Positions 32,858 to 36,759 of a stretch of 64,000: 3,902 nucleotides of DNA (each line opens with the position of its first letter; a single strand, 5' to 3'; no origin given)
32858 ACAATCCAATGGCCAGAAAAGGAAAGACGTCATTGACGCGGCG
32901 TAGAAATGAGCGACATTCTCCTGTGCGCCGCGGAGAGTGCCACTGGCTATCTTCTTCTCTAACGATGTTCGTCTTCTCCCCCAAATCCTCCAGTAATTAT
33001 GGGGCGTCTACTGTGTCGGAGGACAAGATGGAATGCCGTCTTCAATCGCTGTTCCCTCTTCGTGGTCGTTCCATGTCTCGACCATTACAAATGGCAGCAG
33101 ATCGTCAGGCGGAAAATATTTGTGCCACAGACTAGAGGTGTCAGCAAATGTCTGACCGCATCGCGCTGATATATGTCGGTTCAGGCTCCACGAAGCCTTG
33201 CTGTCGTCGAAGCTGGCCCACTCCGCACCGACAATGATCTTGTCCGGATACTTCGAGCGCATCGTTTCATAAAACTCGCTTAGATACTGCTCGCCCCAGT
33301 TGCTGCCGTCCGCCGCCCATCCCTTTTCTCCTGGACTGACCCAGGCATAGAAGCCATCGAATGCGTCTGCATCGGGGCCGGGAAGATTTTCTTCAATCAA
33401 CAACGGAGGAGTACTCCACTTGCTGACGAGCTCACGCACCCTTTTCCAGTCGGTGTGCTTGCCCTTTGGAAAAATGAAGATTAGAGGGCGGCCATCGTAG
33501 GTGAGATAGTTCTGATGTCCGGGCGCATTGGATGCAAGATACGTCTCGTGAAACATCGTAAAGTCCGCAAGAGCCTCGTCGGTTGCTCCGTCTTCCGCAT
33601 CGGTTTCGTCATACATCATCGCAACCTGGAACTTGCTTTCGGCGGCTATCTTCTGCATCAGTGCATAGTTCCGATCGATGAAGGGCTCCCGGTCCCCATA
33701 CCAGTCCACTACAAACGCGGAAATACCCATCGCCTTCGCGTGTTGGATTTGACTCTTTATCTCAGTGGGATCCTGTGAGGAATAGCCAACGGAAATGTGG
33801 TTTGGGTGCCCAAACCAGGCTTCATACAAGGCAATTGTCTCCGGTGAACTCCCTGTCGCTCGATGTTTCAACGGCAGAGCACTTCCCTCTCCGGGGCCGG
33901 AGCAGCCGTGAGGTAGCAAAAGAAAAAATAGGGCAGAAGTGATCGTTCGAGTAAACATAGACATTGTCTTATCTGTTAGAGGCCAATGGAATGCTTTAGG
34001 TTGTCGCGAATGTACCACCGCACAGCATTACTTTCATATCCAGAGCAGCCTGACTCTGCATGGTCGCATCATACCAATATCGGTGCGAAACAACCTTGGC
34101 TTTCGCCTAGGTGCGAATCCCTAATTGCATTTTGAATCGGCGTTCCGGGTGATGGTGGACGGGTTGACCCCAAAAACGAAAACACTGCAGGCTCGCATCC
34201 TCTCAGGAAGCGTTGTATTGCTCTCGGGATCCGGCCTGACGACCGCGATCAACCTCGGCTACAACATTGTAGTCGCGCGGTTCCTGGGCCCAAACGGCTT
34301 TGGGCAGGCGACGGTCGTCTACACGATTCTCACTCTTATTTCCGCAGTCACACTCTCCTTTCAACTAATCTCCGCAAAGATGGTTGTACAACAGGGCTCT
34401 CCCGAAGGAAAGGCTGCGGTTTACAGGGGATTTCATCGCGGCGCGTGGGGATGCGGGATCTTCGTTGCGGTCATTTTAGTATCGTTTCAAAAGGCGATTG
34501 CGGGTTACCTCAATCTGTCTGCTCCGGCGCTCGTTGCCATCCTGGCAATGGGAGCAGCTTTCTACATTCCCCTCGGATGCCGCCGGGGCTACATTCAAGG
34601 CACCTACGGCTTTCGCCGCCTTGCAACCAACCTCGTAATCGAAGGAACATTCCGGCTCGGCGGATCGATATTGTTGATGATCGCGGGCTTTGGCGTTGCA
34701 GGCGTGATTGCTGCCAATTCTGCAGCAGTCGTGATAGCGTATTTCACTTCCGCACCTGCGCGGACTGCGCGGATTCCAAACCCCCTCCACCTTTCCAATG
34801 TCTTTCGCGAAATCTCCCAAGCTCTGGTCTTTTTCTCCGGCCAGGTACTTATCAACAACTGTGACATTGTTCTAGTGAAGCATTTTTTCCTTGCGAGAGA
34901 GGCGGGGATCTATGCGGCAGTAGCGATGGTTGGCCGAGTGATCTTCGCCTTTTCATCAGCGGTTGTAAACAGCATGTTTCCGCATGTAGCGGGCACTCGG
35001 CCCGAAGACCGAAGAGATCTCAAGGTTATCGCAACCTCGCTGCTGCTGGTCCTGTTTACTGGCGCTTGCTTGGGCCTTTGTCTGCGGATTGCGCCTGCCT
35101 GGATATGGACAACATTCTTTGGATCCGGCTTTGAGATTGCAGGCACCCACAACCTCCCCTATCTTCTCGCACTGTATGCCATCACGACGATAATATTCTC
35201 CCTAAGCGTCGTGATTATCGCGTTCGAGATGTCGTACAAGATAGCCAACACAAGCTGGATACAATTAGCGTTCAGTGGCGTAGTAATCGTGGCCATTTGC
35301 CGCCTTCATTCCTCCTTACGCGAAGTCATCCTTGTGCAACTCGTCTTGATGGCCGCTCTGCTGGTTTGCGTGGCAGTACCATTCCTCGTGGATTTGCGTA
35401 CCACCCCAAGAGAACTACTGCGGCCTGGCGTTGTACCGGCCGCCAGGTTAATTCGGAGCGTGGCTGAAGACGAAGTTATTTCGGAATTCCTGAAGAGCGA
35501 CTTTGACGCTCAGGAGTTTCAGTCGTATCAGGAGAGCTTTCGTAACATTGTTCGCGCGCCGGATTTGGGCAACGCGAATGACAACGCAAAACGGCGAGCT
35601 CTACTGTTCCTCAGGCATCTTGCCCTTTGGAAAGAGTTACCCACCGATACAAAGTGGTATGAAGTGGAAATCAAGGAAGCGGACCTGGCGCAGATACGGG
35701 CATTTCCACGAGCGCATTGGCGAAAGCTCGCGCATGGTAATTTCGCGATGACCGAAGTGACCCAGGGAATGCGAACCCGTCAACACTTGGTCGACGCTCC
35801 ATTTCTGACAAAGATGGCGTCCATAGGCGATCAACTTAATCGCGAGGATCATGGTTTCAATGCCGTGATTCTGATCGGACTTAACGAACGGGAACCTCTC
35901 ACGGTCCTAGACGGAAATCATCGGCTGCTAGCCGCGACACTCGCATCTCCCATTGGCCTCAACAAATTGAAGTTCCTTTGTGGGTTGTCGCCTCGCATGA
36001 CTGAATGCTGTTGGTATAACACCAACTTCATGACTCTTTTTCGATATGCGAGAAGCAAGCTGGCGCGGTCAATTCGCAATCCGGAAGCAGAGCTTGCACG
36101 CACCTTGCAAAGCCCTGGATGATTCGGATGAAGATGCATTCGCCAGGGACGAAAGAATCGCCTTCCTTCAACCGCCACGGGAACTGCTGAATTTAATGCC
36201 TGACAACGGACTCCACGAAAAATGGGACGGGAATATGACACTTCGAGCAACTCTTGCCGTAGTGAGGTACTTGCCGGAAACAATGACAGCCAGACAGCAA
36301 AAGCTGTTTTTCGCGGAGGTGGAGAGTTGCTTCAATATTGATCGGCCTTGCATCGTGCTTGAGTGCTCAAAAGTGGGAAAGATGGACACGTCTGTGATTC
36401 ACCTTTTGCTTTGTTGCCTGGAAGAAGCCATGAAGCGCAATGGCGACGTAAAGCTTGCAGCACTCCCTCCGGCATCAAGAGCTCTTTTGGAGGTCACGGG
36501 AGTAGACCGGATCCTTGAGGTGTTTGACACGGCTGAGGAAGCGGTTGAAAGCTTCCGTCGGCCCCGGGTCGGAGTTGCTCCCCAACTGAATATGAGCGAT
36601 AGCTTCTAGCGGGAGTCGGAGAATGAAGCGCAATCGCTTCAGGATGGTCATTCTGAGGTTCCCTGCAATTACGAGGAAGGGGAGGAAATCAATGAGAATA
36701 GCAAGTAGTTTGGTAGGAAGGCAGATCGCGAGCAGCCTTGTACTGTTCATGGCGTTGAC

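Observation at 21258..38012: Candidate novel synthase-dependent exopolysaccharide/glycoconjugate export locus (Pel/Bcs/Pga-like parts, atypical composition)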

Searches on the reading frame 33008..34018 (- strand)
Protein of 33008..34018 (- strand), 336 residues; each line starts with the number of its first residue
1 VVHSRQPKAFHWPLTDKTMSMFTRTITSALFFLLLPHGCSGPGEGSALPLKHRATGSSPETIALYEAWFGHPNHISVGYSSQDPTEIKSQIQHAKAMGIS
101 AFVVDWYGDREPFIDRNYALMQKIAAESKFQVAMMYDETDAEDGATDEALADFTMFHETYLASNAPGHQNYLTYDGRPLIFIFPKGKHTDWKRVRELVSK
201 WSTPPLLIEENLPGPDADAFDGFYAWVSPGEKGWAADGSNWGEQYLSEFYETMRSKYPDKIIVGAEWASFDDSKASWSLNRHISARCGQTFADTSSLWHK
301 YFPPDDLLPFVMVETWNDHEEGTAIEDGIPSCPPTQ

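Call 3: search_protein_families(library=pfam, proteins=[window:33008-34018:-], max_evalue=0.01)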
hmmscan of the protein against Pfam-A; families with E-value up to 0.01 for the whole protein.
window:33008-34018:- (336 aa): 2 families
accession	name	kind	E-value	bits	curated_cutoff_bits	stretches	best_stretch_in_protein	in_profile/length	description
PF03659.20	Glyco_hydro_71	-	1.6e-07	30.9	34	1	74-322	4-235/375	Glycosyl hydrolase family 71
PF16317.11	Glyco_hydro_99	-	0.0011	18.6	33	0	78-250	64-238/341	Glycosyl hydrolase family 99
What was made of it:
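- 33008..33964 (-): Periplasmic GH99-like (GH71/GH99 clan) lipoprotein glycoside hydrolase. The ORF extends to 34018; the likely start is Met19, ahead of the lipobox Cys39. Weak Glyco_hydro_71 (1.6e-7) and Glyco_hydro_99 (1.1e-3) hits (call 3).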

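Call 5: search_protein_families(library=ncbifam, proteins=[window:33008-34018:-], max_evalue=0.01)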
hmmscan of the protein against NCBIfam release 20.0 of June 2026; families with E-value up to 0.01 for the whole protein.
window:33008-34018:- (336 aa): 1 family
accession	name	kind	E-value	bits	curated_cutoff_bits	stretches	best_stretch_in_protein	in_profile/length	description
NF011083.0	PRK14510.1-2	equivalog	0.0035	14.9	1322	1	225-270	369-415/1186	bifunctional glycogen debranching protein GlgX/4-alpha-glucanotransferase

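Call 7: search_solved_structures(query=window:33008-34018:-, max_evalue=1, show_alignments=1)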
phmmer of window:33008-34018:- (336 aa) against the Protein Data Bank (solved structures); distinct sequences matched with E-value up to 1: 7.
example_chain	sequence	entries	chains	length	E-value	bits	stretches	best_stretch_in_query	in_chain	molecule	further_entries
1g1y_A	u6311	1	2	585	0.085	15.3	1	209-269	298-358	ALPHA-AMYLASE II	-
1jf5_A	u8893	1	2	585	0.39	13.2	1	208-269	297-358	ALPHA AMYLASE II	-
1wzl_A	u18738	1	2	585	0.41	13.1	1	209-269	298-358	Alpha-amylase II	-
1wzm_A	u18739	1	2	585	0.41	13.1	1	209-269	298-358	Alpha-amylase II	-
1bvz_A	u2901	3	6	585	0.41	13.1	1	209-269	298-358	PROTEIN (ALPHA-AMYLASE II) | ALPHA-AMYLASE II | Neopullulanase 2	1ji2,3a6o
1wzk_A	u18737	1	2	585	0.41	13.1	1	209-269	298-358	Alpha-amylase II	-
1jf6_A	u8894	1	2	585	0.42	13.1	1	210-269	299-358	ALPHA AMYLASE II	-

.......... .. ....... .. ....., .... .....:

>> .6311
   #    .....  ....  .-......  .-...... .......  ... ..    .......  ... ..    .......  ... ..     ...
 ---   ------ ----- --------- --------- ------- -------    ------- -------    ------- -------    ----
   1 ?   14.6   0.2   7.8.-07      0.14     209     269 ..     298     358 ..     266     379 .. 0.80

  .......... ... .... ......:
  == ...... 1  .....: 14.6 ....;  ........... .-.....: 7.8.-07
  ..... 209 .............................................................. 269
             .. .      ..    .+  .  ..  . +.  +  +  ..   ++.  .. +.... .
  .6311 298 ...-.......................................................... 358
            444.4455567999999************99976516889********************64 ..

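Call 73: search_solved_structures(query=A5, max_evalue=10, show_alignments=1)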
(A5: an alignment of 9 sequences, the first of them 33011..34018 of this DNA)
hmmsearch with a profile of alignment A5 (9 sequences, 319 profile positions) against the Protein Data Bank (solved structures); distinct sequences matched with E-value up to 10: 23.
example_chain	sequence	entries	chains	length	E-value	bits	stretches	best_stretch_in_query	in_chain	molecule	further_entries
4acz_B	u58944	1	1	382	2.3e-06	30.1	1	65-318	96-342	ENDO-ALPHA-MANNOSIDASE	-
4acy_A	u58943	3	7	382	2.3e-06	30.1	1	65-318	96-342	ENDO-ALPHA-MANNOSIDASE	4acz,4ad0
1g1y_A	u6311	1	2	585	0.027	16.7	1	191-255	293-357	ALPHA-AMYLASE II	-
6zdc_A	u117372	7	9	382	0.036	16.3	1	65-95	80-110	Glycoprotein endo-alpha-1,2-mannosidase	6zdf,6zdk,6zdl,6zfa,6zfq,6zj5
6zfn_AAA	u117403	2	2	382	0.047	15.9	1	65-95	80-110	Glycoprotein endo-alpha-1,2-mannosidase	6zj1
1jf5_A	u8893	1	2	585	0.06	15.6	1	188-255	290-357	ALPHA AMYLASE II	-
1wzl_A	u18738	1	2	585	0.088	15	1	191-255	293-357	Alpha-amylase II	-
1wzm_A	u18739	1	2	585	0.089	15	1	191-255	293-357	Alpha-amylase II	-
1bvz_A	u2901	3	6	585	0.089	15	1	191-255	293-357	PROTEIN (ALPHA-AMYLASE II) | ALPHA-AMYLASE II | Neopullulanase 2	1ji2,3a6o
1wzk_A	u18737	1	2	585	0.089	15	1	191-255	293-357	Alpha-amylase II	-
1jf6_A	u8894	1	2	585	0.094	14.9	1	191-255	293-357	ALPHA AMYLASE II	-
8kc0_A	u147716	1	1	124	0.24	13.6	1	75-127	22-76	De novo design protein -NB8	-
4ad1_A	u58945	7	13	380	0.35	13.1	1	66-317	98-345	GLYCOSYL HYDROLASE FAMILY 71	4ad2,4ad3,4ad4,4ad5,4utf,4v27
5lyr_A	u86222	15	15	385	0.38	12.9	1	66-317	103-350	Glycosyl hydrolase family 71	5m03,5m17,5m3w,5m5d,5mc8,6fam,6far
4v28_A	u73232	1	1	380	0.4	12.9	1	66-317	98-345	GLYCOSYL HYDROLASE FAMILY 71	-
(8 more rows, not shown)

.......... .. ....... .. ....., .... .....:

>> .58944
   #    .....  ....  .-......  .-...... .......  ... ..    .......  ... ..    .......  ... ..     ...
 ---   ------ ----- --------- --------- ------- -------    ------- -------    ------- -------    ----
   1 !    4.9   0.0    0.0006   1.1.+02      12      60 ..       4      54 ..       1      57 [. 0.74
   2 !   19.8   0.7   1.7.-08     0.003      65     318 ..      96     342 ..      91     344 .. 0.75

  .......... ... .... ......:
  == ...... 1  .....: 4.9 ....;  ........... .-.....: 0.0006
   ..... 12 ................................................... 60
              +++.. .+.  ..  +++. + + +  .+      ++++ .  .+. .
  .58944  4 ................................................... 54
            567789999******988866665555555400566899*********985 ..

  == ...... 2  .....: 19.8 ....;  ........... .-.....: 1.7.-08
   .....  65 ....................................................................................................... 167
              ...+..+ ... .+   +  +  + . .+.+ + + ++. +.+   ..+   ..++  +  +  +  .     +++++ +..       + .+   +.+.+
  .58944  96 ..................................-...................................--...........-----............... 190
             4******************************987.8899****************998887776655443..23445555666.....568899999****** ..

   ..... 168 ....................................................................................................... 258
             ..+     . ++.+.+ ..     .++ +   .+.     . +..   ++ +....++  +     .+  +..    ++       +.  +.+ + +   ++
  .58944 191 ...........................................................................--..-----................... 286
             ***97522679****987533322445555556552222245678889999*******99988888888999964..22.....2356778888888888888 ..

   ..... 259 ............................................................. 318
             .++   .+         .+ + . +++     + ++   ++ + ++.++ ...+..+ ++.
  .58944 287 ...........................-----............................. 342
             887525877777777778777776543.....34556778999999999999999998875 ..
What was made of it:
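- The hydrolase profile matches GH99 endo-alpha-mannosidase (call 73).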

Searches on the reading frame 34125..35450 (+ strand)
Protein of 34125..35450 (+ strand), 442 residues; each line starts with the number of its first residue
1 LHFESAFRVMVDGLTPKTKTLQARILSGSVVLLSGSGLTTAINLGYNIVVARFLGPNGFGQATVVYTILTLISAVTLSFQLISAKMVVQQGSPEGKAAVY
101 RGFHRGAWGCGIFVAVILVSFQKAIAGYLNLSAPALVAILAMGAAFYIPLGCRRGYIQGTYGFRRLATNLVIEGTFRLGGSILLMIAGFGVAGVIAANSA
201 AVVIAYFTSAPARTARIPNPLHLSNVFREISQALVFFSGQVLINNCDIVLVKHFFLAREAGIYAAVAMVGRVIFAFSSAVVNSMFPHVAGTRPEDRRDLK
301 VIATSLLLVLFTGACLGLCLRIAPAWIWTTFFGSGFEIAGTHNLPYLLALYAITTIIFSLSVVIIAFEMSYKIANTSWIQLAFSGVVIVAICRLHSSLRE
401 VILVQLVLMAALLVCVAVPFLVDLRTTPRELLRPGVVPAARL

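Call 80: search_solved_structures(query=window:34125-35450:+, max_evalue=10)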
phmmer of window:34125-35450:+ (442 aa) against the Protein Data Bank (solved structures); distinct sequences matched with E-value up to 10: 0.

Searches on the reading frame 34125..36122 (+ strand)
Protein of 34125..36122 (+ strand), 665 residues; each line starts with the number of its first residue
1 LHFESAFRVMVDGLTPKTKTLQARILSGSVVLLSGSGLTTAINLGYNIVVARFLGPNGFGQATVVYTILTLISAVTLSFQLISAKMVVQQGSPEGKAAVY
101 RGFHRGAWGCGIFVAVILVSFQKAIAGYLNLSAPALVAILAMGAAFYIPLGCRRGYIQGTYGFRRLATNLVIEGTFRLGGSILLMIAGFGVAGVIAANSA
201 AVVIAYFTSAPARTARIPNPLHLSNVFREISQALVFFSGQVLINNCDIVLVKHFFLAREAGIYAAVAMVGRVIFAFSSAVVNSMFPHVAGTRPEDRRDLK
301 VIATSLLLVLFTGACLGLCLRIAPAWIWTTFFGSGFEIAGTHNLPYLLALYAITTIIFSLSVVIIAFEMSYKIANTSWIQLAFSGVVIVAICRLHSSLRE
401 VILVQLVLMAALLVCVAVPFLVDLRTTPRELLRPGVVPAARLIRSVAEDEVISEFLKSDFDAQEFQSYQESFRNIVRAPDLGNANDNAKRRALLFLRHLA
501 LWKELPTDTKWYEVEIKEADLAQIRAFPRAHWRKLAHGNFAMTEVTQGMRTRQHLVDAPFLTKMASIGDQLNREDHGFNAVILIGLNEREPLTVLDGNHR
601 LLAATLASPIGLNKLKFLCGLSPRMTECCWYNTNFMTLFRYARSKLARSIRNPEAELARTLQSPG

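Call 3: search_protein_families(library=pfam, proteins=[window:34125-36122:+], max_evalue=0.01)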
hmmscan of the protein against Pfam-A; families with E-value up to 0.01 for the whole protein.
window:34125-36122:+ (665 aa): 2 families
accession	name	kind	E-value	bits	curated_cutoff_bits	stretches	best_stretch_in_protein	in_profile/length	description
PF13440.11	Polysacc_synt_3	-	7.8e-08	32.3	23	1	49-309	1-261/293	Polysaccharide biosynthesis protein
PF01943.22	Polysacc_synt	-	2.7e-05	24.2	28.2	1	26-287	2-269/274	Polysaccharide biosynthesis protein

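Call 5: search_protein_families(library=ncbifam, proteins=[window:34125-36122:+], max_evalue=0.01)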
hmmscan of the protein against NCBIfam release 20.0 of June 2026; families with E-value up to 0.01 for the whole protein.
window:34125-36122:+ (665 aa): 0 families

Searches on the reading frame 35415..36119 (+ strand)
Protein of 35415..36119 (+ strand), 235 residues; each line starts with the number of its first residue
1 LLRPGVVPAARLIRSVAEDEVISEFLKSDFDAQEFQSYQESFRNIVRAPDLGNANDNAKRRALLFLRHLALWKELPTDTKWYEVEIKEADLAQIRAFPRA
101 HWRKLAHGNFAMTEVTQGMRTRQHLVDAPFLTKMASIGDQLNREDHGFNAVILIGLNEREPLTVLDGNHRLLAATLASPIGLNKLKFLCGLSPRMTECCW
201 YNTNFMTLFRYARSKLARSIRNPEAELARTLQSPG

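Call 65: search_protein_families(library=pfam, proteins=[window:35415-36119:+], max_evalue=0.1)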
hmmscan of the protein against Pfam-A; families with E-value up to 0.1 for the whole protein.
window:35415-36119:+ (235 aa): 0 families

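Call 66: search_solved_structures(query=window:35415-36119:+, max_evalue=10, show_alignments=2)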
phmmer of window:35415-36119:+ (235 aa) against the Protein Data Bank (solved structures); distinct sequences matched with E-value up to 10: 2.
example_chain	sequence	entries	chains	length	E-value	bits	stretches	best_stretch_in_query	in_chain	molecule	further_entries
6ppj_A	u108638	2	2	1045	1.1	12.2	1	69-173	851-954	ATP-dependent DNA helicase (UvrD/REP)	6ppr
9np6_A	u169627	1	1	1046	1.1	12.2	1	69-173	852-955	DNA 3'-5' helicase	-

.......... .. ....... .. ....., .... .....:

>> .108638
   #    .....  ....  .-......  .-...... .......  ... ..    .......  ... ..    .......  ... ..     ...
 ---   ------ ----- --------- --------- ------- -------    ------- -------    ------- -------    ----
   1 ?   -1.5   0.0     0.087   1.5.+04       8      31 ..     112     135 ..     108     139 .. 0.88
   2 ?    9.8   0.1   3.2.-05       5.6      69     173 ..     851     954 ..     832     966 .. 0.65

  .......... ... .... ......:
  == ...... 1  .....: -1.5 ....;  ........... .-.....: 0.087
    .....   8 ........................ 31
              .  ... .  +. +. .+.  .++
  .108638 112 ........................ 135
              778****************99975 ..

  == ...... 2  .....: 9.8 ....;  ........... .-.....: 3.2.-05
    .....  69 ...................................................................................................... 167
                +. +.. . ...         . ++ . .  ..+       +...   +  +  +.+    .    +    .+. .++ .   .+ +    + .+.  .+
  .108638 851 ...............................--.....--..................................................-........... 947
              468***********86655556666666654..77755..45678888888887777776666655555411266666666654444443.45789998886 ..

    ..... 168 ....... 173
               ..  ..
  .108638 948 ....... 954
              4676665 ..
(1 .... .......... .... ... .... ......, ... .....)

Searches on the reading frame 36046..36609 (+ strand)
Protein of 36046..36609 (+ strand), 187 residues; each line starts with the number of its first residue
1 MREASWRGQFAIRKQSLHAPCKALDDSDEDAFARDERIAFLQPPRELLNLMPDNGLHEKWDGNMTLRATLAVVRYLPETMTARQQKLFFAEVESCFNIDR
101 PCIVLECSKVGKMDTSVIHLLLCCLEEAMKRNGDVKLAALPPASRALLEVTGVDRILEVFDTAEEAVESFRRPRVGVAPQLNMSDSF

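Call 4: search_protein_families(library=pfam, proteins=[window:36046-36609:+], max_evalue=0.01)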
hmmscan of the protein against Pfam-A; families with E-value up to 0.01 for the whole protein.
window:36046-36609:+ (187 aa): 2 families
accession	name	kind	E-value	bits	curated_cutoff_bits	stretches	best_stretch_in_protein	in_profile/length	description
PF01740.26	STAS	-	1.1e-11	44.8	22.6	1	77-166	16-106/106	STAS domain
PF13466.11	STAS_2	-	1.3e-10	41.7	29.2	1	77-154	4-80/80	STAS domain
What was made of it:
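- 36046..36609 (+): STAS-domain protein (anti-sigma-antagonist-like). The real start is probably downstream of the overlap with the MOP gene. Putative lineage-specific regulator. STAS 1.1e-11 (call 4).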

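Call 5: search_protein_families(library=ncbifam, proteins=[window:36046-36609:+], max_evalue=0.01)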
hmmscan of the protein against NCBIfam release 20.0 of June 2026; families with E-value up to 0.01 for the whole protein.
window:36046-36609:+ (187 aa): 2 families
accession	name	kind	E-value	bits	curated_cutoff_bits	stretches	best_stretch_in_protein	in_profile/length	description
TIGR00377.1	ant_ant_sig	superfamily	2.5e-07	30.5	53.45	1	85-165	27-108/108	anti-sigma factor antagonist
TIGR02886.1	spore_II_AA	equivalog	1.7e-05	24.8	114.75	1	103-167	42-106/106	anti-sigma F factor antagonist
